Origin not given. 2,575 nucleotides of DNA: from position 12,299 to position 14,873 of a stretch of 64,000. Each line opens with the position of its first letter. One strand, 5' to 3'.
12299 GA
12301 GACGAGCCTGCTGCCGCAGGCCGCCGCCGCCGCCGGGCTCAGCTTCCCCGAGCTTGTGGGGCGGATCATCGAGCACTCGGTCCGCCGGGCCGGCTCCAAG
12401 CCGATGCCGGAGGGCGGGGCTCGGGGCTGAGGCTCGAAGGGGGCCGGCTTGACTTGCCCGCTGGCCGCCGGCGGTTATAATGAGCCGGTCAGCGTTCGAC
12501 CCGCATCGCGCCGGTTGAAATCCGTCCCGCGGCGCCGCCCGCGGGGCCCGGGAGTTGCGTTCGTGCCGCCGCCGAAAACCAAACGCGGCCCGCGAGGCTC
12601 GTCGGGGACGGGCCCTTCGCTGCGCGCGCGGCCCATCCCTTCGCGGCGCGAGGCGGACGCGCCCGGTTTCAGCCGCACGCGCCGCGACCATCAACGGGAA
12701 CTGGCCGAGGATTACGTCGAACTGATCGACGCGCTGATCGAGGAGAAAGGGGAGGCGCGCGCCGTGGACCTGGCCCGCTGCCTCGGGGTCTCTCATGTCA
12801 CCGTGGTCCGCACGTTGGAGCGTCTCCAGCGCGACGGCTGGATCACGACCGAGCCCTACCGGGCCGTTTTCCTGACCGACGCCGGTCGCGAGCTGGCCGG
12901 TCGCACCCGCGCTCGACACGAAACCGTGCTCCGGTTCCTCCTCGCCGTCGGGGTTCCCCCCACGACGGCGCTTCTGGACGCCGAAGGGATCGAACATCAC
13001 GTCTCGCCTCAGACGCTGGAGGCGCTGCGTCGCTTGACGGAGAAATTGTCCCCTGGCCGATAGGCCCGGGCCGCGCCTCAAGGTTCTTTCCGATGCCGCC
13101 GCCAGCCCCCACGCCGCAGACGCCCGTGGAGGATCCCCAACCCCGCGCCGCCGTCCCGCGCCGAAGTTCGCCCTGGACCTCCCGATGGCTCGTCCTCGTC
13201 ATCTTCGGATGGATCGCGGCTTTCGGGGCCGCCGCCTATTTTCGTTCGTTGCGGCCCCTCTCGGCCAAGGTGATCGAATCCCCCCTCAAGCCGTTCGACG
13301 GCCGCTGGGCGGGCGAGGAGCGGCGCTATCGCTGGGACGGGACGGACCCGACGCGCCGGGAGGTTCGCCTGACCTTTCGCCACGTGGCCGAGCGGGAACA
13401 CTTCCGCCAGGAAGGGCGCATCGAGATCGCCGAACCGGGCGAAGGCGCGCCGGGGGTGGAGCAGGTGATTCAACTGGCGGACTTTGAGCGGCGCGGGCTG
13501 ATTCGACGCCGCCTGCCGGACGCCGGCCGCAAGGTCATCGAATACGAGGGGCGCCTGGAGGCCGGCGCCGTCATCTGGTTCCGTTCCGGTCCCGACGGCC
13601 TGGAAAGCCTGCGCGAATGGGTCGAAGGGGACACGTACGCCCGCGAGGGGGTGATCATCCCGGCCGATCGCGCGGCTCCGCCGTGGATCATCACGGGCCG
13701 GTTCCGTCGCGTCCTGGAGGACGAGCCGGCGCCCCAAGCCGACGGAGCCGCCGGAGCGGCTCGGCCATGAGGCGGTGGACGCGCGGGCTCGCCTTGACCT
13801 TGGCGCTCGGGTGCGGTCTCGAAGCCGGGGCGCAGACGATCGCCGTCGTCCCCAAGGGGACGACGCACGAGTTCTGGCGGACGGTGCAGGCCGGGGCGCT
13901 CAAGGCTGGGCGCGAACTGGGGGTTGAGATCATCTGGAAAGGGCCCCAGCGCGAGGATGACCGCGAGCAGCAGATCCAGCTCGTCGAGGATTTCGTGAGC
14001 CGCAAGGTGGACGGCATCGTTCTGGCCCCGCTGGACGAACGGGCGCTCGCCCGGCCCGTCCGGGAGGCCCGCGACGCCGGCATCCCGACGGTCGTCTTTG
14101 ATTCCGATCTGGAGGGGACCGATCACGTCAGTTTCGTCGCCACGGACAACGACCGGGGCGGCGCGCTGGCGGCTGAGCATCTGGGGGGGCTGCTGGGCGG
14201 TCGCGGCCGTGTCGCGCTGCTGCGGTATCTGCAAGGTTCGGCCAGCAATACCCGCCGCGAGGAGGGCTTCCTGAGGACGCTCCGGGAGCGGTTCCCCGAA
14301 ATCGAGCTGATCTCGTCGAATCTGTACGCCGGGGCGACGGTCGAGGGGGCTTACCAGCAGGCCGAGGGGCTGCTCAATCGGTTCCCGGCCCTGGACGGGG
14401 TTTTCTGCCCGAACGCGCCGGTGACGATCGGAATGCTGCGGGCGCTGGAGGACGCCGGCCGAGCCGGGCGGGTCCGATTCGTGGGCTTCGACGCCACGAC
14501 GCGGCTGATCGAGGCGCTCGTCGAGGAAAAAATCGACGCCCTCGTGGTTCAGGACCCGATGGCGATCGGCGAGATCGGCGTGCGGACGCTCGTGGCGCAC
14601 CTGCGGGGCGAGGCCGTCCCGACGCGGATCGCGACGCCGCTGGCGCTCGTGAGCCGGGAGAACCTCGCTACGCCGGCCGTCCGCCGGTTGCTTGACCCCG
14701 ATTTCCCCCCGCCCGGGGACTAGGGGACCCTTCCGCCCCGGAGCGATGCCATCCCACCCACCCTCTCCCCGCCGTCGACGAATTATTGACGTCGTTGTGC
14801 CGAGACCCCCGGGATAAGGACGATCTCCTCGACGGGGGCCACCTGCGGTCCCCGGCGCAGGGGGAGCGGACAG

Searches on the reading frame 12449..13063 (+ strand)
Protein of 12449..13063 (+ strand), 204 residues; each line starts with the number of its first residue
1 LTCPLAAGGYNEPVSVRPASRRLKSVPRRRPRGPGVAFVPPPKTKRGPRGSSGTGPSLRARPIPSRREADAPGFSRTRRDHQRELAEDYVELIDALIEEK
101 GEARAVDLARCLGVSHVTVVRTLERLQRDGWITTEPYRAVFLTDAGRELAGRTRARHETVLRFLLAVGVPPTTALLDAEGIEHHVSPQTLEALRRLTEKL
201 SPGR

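Call 27: search_protein_families(library=ncbifam, proteins=[window:12449-13063:+], max_evalue=0.01)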
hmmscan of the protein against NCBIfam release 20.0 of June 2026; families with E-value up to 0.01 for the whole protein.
window:12449-13063:+ (204 aa): 9 families
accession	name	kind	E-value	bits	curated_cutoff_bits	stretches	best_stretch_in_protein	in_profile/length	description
NF008273.0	PRK11050.1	equivalog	7.8e-57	191.3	153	1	68-199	20-151/156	manganese-binding transcriptional regulator MntR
NF003025.0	PRK03902.1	equivalog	9.5e-26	90.5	138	1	86-198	6-118/142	transcriptional regulator MntR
NF053665.1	TransRegDtxRActin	equivalog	3.3e-06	26.7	290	1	107-191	29-114/233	iron-dependent transcriptional repressor DtxR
NF047407.1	TransRegMntRTherm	equivalog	1.2e-05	25.1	350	1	84-188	8-119/227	manganese-dependent transcriptional regulator MntR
TIGR01884.1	cas_HTH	subfamily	0.00019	20.9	60.2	1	84-136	139-190/202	CRISPR-associated CARF protein Csa3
NF040890.1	trans_reg_YgbI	equivalog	0.0046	16.5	400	1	92-132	9-49/253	DNA-binding transcriptional repressor YgbI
NF053664.1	TransRegPtrACyano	equivalog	0.0048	16.2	300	1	85-144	133-192/196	Crp/Fnr family transcriptional regulator PtrA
NF041413.1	ArsR_Rv2640c_fam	equivalog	0.006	17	155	0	90-135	45-91/118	Rv2640c family ArsR-like transcriptional regulator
NF052282.1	PLP_TF_PdxR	equivalog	0.0074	15.4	320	1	108-148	31-71/448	MocR-like pyridoxine biosynthesis transcription factor PdxR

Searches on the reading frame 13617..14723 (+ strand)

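Call 27: search_protein_families(library=ncbifam, proteins=[window:13617-14723:+], max_evalue=0.01)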
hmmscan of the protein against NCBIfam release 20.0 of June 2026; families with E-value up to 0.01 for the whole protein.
window:13617-14723:+ (368 aa): 22 families
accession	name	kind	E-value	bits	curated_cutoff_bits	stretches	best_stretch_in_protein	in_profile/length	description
NF007254.0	PRK09701.1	equivalog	2.7e-34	118.8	335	1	55-342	8-301/311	D-allose transporter substrate-binding protein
NF007936.0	PRK10653.1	equivalog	4e-33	115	337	1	62-346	15-294/295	ribose ABC transporter substrate-binding protein RbsB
TIGR02637.1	RhaS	equivalog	1.2e-27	97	342.25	1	75-331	1-258/302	rhamnose ABC transporter substrate-binding protein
NF052284.1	rhzpin_SBP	equivalog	4.2e-21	75.4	420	1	75-336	3-262/289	rhizopine catabolism ABC transporter substrate-binding protein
NF011937.0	PRK15408.1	equivalog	2.7e-19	69.3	384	1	61-323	16-277/340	autoinducer 2 ABC transporter substrate-binding protein LsrB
NF041827.1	YtfQ_transport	equivalog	8.7e-14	51.2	510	1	99-337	52-294/320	galactofuranose ABC transporter, galactofuranose-binding protein YtfQ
NF007075.0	PRK09526.1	subfamily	1.5e-13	50.4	340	1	115-352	105-333/358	LacI family DNA-binding transcriptional regulator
NF047341.1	lactose_RbsR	equivalog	1.3e-12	47.7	382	1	113-349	100-327/331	ribose utilization transcriptional repressor RbsR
NF040907.2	ChvE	equivalog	3.5e-12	46.2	460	1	113-190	37-115/324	multiple monosaccharide ABC transporter substrate-binding protein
TIGR02634.1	xylF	equivalog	1.5e-11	44.4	389.55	1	85-305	11-231/302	D-xylose ABC transporter substrate-binding protein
NF007449.0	PRK10014.1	subfamily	1.5e-09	37.4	310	1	82-283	74-268/342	Mal regulon transcriptional regulator MalI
NF007680.0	PRK10355.1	equivalog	3.9e-09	36.2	504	1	100-305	53-258/331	D-xylose ABC transporter substrate-binding protein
NF008185.0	PRK10936.1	equivalog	1.1e-08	34.4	200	1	76-361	52-331/346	TMAO reductase system periplasmic protein TorT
NF052440.1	TransRegGNTRPSEAE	equivalog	1.8e-07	30.5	400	1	115-337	104-319/333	HTH-type transcriptional regulator GntR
NF008452.0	PRK11303.1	equivalog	2.3e-07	30.3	385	1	112-241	99-224/332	catabolite repressor/activator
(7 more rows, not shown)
